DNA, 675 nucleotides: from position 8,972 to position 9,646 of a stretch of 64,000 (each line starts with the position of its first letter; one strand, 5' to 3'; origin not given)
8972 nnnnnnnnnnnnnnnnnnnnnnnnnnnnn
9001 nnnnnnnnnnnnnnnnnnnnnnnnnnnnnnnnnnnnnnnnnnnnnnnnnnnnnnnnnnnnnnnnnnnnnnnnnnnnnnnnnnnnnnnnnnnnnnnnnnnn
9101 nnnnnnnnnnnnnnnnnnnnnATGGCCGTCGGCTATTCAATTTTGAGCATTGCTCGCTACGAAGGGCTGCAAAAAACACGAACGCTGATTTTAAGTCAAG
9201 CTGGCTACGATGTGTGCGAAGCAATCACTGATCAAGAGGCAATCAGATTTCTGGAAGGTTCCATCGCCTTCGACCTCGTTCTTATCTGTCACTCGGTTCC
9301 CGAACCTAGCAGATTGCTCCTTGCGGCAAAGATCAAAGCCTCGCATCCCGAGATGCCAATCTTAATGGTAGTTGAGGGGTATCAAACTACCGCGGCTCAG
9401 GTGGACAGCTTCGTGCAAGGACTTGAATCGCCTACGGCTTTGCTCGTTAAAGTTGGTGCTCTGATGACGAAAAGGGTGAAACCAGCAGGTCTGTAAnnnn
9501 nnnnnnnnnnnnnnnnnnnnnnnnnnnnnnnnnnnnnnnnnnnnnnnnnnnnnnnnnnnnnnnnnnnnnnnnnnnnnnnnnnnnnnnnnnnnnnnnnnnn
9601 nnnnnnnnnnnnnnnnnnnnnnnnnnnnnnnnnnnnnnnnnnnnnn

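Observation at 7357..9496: Cluster of stand-alone receiver-like proteins with a substituted phospho-acceptor (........), and no kinase or output domain nearby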

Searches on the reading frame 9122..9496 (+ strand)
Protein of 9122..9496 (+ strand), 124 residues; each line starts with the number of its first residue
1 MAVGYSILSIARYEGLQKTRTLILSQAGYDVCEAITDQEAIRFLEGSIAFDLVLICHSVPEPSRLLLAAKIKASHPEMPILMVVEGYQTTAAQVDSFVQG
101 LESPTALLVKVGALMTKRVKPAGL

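Call 3: search_protein_families(library=pfam, proteins=[window:9122-9496:+], max_evalue=1)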
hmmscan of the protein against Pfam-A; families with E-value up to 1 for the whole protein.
window:9122-9496:+ (124 aa): 1 family
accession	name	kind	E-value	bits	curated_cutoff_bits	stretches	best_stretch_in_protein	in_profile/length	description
PF00072.30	Response_reg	-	0.00072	20.1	30.2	1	20-91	14-83/111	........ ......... receiver domain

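Call 9: find_homologous_proteins(query=window:9122-9496:+, max_evalue=0.001)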
Query window:9122-9496:+ (124 aa): 12 proteins with E <= 0.001 among 20 candidates.
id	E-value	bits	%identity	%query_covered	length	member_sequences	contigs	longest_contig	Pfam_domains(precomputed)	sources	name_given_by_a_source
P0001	5.6e-72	257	100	100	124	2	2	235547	-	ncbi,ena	-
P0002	2.0e-62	226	88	100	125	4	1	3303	-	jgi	jgi:CheY-like chemotaxis protein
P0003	1.0e-49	185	76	99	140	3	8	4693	PF00072.31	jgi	-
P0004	1.7e-49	184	86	81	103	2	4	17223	-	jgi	jgi:CheY-like chemotaxis protein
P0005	6.3e-48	179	72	100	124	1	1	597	-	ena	-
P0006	7.2e-47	176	72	100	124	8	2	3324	-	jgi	jgi:CheY-like chemotaxis protein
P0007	7.2e-46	173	70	99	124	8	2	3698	PF00072.31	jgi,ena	-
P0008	3.3e-42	161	67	99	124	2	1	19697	-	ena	-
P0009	2.7e-40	155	86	70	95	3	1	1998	-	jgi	jgi:hypothetical protein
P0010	1.2e-38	149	91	64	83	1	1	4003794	-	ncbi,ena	-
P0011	2.8e-32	129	78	70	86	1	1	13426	-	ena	-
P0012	1.5e-28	117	55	96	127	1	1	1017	-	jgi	-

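Call 10: search_solved_structures(query=window:9122-9496:+, max_evalue=10, show_alignments=3)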
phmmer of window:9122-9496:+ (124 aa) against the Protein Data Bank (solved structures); distinct sequences matched with E-value up to 10: 19.
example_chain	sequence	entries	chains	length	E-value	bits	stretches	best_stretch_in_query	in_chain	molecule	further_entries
5t3y_A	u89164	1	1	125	0.00011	25.5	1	22-104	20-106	Two-component system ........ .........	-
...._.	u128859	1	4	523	0.009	19.3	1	15-86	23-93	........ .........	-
7pv7_D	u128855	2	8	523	0.009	19.3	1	15-86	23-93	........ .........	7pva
28tm_A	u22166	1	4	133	0.013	18.8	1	23-99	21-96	C-terminal domain of PAS domain-containing hybrid sensor histidine kinase/response regulat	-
3h1f_A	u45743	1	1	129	0.36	14.1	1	23-87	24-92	Chemotaxis protein cheY homolog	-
6l7z_A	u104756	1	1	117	0.41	14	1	48-97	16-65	Butyrophilin-like protein 2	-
3a0r_B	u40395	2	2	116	0.52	13.6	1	24-87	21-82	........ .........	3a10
3a0u_A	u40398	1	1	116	0.53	13.6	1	24-87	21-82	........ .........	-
4qyw_A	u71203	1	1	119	0.65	13.3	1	23-83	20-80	Chemotaxis protein CheY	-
7lz9_A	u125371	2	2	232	0.72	13.2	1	46-85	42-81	Putative two-component system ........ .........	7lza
1qkk_A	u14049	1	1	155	0.81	13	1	14-89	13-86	C4-DICARBOXYLATE TRANSPORT TRANSCRIPTIONAL REGULATORY PROTEIN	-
1l5y_A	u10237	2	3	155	0.81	13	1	14-89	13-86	C4-DICARBOXYLATE TRANSPORT TRANSCRIPTIONAL REGULATORY PROTEIN DCTD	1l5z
3h1g_A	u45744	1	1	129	0.85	12.9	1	23-87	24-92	Chemotaxis protein cheY homolog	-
3gwg_A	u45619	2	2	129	0.85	12.9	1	23-87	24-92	Chemotaxis protein cheY homolog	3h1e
5ep0_A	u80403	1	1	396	1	12.7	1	24-84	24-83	Putative repressor protein luxO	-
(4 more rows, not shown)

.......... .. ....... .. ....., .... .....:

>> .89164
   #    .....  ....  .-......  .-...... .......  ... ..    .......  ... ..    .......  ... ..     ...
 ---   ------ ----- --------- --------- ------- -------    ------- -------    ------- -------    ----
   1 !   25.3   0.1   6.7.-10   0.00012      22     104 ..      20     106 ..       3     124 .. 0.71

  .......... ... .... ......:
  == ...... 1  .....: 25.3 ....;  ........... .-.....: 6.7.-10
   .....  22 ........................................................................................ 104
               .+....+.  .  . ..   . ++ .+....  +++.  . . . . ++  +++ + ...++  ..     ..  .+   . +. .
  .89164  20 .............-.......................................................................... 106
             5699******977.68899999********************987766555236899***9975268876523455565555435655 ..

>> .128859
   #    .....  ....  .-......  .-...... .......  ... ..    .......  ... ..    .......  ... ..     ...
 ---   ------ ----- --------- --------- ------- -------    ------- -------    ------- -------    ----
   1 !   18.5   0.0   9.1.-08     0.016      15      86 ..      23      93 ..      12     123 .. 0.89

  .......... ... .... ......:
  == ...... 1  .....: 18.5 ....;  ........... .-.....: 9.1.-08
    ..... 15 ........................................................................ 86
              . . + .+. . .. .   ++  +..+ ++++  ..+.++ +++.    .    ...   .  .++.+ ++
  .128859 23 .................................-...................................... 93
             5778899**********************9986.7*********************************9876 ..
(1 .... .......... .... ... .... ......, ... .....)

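Call 12: find_encoding_contigs(protein=P0010, flank=10000, max_places=4)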
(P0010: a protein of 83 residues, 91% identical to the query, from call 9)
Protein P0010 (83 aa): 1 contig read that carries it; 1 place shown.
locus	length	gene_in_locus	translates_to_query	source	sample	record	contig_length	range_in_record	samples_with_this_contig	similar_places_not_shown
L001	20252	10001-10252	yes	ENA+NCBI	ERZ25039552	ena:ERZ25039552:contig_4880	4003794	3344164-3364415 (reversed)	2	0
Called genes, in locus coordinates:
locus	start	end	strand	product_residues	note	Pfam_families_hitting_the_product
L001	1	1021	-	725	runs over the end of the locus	PF14742:GDE_N_bis, PF06202:GDE_C (faint), PF22422:MGH1-like_GH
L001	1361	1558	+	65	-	-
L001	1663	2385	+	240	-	PF00027:cNMP_binding, PF13545:HTH_Crp_2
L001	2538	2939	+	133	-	PF00072:Response_reg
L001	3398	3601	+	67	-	PF00313:CSD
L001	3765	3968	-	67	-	-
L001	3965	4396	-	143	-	-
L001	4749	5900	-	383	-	PF01266:DAO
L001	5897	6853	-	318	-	PF02423:OCD_Mu_crystall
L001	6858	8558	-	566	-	PF13432:TPR_16 (faint), PF07719:TPR_2 (faint), PF00515:TPR_1 (faint), PF13424:TPR_12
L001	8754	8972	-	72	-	-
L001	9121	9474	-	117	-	-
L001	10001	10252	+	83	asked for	-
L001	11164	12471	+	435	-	PF00463:ICL, PF13714:PEP_mutase, PF00463:ICL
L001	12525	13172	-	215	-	PF03009:GDPD, PF13653:GDPD_2 (faint)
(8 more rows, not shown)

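Call 17: find_related_loci(query=A3, collection=genome_contigs, flank=6000)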
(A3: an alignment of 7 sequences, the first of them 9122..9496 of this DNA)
Query A3 (124 aa) in genome_contigs; peptide patterns used: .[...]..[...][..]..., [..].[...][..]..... (x = any residue, [..] = any of these).
30 stretches matched a pattern; 5 encode a relative of the query (tblastn E <= 1e-3); 5 distinct loci.
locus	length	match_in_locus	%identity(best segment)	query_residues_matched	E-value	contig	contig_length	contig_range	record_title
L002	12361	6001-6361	91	1-124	2e-46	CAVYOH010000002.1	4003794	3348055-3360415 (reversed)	MAG: Terriglobia bacterium isolate MFD05841.bin.1.15 genome assembly, contig: contig_4880, whole genome shotgun sequence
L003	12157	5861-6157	36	7-109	5e-13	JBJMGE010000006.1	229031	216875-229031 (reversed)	MAG: Terriglobales bacterium isolate H1_18_all_fractions_metab_conc_57_55_29 k255_2240054, whole genome shotgun sequence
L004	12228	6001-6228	36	7-83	1e-9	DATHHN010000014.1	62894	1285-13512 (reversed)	MAG TPA_asm: Edaphobacter sp. isolate SMAG_U12501 k141_398326, whole genome shotgun sequence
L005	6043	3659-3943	28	7-103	2e-7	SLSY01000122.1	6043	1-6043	MAG: Bacillota bacterium isolate CSSed165cm_82 CSSed16-5cm-63332, whole genome shotgun sequence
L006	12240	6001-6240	32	15-100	7e-6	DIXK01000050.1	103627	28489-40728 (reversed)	MAG TPA_asm: Verrucomicrobia subdivision 3 bacterium UBA6082 UBA6082_contig_759, whole genome shotgun sequence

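Call 36: search_protein_representatives(alignment_id=A2)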
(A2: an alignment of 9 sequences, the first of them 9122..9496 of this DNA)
Query: 9 sequences, 124 profile positions. Proteins with E-value up to 0.001 (for the whole library): 13032; up to 1e-10: 504; up to 1e-30: 5. The best 150 are listed.
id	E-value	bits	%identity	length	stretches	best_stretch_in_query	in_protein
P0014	6.4e-37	142.2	-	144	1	1-117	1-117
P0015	6.7e-37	142.2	-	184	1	4-116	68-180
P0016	1.5e-33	131.4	-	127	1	4-121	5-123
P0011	4.5e-31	123.3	-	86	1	1-87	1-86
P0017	5.0e-31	123.2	-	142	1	1-117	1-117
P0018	3.2e-29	117.4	-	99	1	1-92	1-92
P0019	4.0e-28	113.8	-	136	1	1-117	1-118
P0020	4.5e-27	110.4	-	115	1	1-86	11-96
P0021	8.8e-27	109.5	-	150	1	4-116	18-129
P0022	1.0e-25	106.0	-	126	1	4-117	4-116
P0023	3.1e-25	104.5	-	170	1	5-117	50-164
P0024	3.4e-25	104.4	-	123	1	2-114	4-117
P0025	1.5e-24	102.3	-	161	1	1-120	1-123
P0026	1.8e-24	102.0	-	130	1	4-97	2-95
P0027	3.0e-24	101.3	-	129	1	1-118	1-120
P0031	8.2e-23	96.6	-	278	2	4-119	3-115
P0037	6.2e-20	87.3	-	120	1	6-118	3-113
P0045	5.8e-19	84.2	-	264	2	5-117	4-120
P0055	9.6e-18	80.3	-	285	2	5-121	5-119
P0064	4.3e-17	78.2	-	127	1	5-122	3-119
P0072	2.6e-16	75.6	-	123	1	5-114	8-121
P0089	1.0e-15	73.7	-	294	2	5-85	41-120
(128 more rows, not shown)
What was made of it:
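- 504 clusters at E<=1e-10 (call 36).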

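Call 39: predict_structure(alignment_id=A2)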
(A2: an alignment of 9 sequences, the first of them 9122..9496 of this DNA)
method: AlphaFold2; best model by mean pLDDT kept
length: 124 residues; sequences in the alignment: 9
mean_pLDDT: 83.6   pTM: 0.80
mean pLDDT of the five models: 83.6, 81.7, 80.9, 80.8, 52.4
residues with pLDDT >= 90: 57; 70-90: 47; 50-70: 16; < 50: 4
segments of 3 or more residues with pLDDT < 50: 121-124
pLDDT, mean of each block of 10 residues (from residue 1): 80 90 92 93 84 92 90 90 74 78 82 76 41
secondary structure, 60 per line:
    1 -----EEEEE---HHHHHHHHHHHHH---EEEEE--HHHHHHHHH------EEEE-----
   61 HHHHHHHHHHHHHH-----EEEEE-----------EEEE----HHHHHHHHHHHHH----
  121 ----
elements in order: E6-10 H14-26 E30-34 H37-45 E52-55 H61-74 E80-84 E96-99 H104-116
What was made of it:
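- On Receiver domain (CheY-like, PF00072): recC AF2 model has pLDDT 83.6 (call 39).
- The AF2 model of recC has pLDDT 83.6 and pTM 0.80, with strands and helices in receiver order and residues 85-95 as a loop (call 39). It sits where phosphorylation normally triggers the conformational switch (calls 10, 39). The fold model is confident (call 39).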

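Call 40: find_related_loci(query=A3, collection=metagenome_contigs, flank=5000)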
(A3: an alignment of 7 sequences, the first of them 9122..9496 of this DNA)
Query A3 (124 aa) in metagenome_contigs; peptide patterns used: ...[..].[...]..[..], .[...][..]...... (x = any residue, [..] = any of these).
560 stretches matched a pattern; 8 encode a relative of the query (tblastn E <= 1e-3); 8 distinct loci.
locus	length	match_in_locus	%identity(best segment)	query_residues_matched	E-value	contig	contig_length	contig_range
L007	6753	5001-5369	76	1-123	4e-59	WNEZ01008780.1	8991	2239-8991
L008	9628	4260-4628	76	1-123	4e-59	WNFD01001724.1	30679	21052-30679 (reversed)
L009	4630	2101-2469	76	1-123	4e-59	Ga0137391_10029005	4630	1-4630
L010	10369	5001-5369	70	1-123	2e-55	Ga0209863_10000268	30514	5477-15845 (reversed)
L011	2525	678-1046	69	1-123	2e-54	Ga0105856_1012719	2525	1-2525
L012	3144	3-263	71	37-123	3e-38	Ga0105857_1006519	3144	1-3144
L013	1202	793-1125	54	6-116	6e-37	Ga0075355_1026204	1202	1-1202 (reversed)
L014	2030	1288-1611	52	1-108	4e-32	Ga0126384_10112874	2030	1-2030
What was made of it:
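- Tried and rejected: A narrower alignment worked, but it found only five loci in genomes and eight in metagenomes, mostly close orthologues (calls 17, 40).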

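Call 45: search_protein_families(library=ncbifam, proteins=[window:9122-9496:+], max_evalue=0.1)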
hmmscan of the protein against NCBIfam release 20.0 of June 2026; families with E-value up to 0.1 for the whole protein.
window:9122-9496:+ (124 aa): 18 families
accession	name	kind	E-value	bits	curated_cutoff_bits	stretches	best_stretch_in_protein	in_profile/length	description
NF052313.1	T9SS_RR_PorX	equivalog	2.5e-05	23.3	300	1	17-84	13-79/513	T9SS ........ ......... signal transducer PorX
NF046022.1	RespRegCpdRBruc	equivalog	0.00033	20.6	180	1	21-93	18-88/120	cell cycle two-component system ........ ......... CpdR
TIGR02154.1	PhoB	equivalog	0.0024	17.2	296.2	1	15-104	13-109/226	phosphate regulon transcriptional regulator PhoB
NF047793.1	ResRegPgtA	equivalog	0.0035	16.2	650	1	16-84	17-84/414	two-component system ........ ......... PgtA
NF011695.0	PRK15115.1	equivalog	0.0043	15.9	763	1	13-84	15-85/445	two-component system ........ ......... GlrR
NF010076.0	PRK13557.1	subfamily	0.01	14.3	631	1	18-93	429-504/540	histidine kinase famiy protein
TIGR01818.1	ntrC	equivalog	0.011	14.5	558.6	1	23-100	17-92/463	nitrogen regulation protein NR(I)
NF041734.1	resp_reg_RppA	equivalog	0.012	15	250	1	21-103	17-95/229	two-component system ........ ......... RppA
NF033118.1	vanR-O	exception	0.015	14.7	505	1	37-85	35-83/233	vancomycin resistance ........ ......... transcription factor VanR-O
NF041946.1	LuxO_transreg_Vib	equivalog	0.022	13.6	800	1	24-87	16-79/463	quorum-sensing sigma-54 dependent transcriptional regulator LuxO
NF046020.1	HisKinCckABruc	equivalog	0.023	12.5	1000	1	14-91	759-836/868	cell cycle histidine kinase CckA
NF033120.0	vanR_FM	exception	0.026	14.1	460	1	18-84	17-81/231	vancomycin resistance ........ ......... transcription factor, VanR-F/VanR-M family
NF007689.0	PRK10365.1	equivalog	0.027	13.3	760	1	23-97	24-96/441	sigma-54-dependent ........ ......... transcription factor ZraR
NF045914.1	RespRegNblR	equivalog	0.028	14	300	1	6-86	8-87/228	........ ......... transcription factor NblR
NF045505.1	RR_RssB_Pseudo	equivalog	0.054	12.5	700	1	19-84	20-84/394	two-component system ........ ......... RssB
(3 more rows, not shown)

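Call 46: fold_search(model_id=the predicted structure, library=pdb)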
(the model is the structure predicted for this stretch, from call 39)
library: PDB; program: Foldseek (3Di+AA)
matches with E <= 10: 1778; with E <= 0.001: 478
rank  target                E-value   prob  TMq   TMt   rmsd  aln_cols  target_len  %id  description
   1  3crn_A                6.9e-08  1.00  0.81  0.78   2.1       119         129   22  Crystal structure of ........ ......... receiver domain protein (CheY-like) from Methanospirillum hungatei JF-1 (released 2008-04-22)
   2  2iyn_B                6.9e-08  1.00  0.82  0.82   2.2       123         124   20  The co-factor-induced pre-active conformation in PhoB (released 2006-08-30)
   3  1nxp                  7.3e-08  1.00  0.82  0.86   1.7       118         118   22  MicArec pH4.5 (released 2004-02-17)
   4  7pva_B                7.3e-08  1.00  0.79  0.21   2.2       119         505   24  1.9 Angstrom crystal structure of dimeric PorX, co-crystallized in the presence of zinc (released 2022-12-14)
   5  3crn_B                8.9e-08  1.00  0.82  0.81   2.1       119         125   22  Crystal structure of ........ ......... receiver domain protein (CheY-like) from Methanospirillum hungatei JF-1 (released 2008-04-22)
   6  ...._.                9.5e-08  1.00  0.80  0.21   2.3       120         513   23  X-ray structure of dimeric PorX (T272A mutant), in complex with pGpG. (released 2022-12-14)
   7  7pva_D                1.0e-07  1.00  0.80  0.21   2.2       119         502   24  1.9 Angstrom crystal structure of dimeric PorX, co-crystallized in the presence of zinc (released 2022-12-14)
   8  8tef_A                1.0e-07  1.00  0.76  0.20   2.4       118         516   18  PorX primitive monoclinic crystal form (released 2024-04-17)
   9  2a9o                  1.3e-07  1.00  0.77  0.82   2.3       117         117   22  Crystal structures of an activated YycF homologue, the essential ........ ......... from S.pneumoniae in complex with Be (released 2006-09-26)
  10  2jb9_B                1.4e-07  1.00  0.81  0.82   2.2       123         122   19  PhoB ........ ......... receiver domain constitutively-active double mutant D10A and D53E. (released 2007-01-04)
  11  1nxs                  1.5e-07  1.00  0.79  0.83   2.0       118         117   22  MicArec pH4.9 (released 2004-02-17)
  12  8tef_C                1.6e-07  1.00  0.74  0.21   2.9       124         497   18  PorX primitive monoclinic crystal form (released 2024-04-17)
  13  1nxt                  1.8e-07  1.00  0.80  0.85   1.9       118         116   21  MicArec pH 4.0 (released 2004-02-17)
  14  3a0u                  1.8e-07  1.00  0.78  0.84   2.1       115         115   22  Crystal structure of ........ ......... protein TrrA (TM1360) from Thermotoga maritima in complex with Mg(2+)-BeF (wild  (released 2009-10-20)
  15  6rh8_C                1.9e-07  1.00  0.79  0.81   2.4       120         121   18  Revisiting pH-gated conformational switch. Complex HK853 mutant H260A -RR468 mutant D53A pH 5.3 (released 2020-02-19)
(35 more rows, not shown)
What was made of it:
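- On Receiver domain (CheY-like, PF00072): Foldseek TM is 0.74-0.83 to PhoB, MicA, PorX and others (call 46).
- Foldseek against PDB gives TM 0.74-0.83 to canonical receivers, 478 hits at E<=1e-3 (call 46).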

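Call 53: find_encoding_contigs(protein=P0031, flank=6000, max_places=3)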
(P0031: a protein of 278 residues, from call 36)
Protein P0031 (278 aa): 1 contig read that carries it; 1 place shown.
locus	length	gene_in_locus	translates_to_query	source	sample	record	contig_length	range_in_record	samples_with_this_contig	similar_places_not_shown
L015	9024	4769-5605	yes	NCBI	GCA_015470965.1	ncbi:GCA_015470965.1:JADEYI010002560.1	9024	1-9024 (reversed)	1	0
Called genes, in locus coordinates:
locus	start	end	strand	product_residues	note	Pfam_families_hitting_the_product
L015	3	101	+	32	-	?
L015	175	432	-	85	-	PF15937:PrlF_antitoxin, PF04014:MazE_antitoxin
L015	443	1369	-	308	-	-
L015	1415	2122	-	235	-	PF13545:HTH_Crp_2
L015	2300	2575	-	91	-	-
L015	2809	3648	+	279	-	PF00027:cNMP_binding (weak), PF13545:HTH_Crp_2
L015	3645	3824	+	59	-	-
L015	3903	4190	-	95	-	-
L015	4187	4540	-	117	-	PF05973:Gp49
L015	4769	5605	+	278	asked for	PF00072:Response_reg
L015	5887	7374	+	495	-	PF00154:RecA_N (faint), PF03796:DnaB_C (faint), PF06745:ATPase, PF08423:Rad51 (faint), PF23442:DUF7125 (faint), PF01695:IstB_IS21 (faint), PF13481:AAA_25, PF06745:ATPase, +6 more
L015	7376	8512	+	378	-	PF00512:HisKA, PF02518:HATPase_c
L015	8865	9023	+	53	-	?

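Call 54: find_encoding_contigs(protein=P0008, flank=6000, max_places=3)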
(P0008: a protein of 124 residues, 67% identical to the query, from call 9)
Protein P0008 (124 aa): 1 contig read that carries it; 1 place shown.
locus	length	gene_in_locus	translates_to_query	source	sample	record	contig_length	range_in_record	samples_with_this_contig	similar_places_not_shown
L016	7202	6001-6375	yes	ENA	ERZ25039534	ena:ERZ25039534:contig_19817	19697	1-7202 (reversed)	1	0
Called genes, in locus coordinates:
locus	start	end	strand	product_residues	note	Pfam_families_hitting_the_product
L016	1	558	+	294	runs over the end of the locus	PF02661:Fic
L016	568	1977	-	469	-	PF01256:Carb_kinase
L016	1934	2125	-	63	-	-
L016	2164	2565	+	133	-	-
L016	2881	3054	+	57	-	-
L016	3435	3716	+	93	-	-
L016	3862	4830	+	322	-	PF01068:DNA_ligase_A_M, PF04679:DNA_ligase_A_C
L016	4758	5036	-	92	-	-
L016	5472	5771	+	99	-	-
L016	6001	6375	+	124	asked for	-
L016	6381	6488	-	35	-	-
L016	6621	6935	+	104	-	-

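Call 55: find_encoding_contigs(protein=P0045, flank=6000, max_places=3)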
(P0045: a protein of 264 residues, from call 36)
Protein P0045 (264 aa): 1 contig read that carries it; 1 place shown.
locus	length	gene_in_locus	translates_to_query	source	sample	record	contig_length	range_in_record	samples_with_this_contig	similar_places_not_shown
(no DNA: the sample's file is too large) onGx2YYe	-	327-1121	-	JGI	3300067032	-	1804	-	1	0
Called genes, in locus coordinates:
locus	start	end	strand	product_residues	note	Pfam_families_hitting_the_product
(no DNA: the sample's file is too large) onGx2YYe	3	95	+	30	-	?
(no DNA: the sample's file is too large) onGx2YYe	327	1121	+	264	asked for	PF00072:Response_reg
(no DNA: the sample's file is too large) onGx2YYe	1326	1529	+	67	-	-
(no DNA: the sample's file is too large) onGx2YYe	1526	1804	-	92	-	?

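Call 56: find_encoding_contigs(protein=P0014, flank=6000, max_places=3)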
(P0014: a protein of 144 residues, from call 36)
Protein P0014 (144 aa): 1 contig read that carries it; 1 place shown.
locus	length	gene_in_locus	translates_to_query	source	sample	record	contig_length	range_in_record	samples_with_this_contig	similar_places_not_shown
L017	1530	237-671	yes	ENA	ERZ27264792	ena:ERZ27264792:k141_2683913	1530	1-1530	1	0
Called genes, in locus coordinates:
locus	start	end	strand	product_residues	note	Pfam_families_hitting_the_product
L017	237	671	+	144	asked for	-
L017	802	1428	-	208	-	PF00027:cNMP_binding, PF13545:HTH_Crp_2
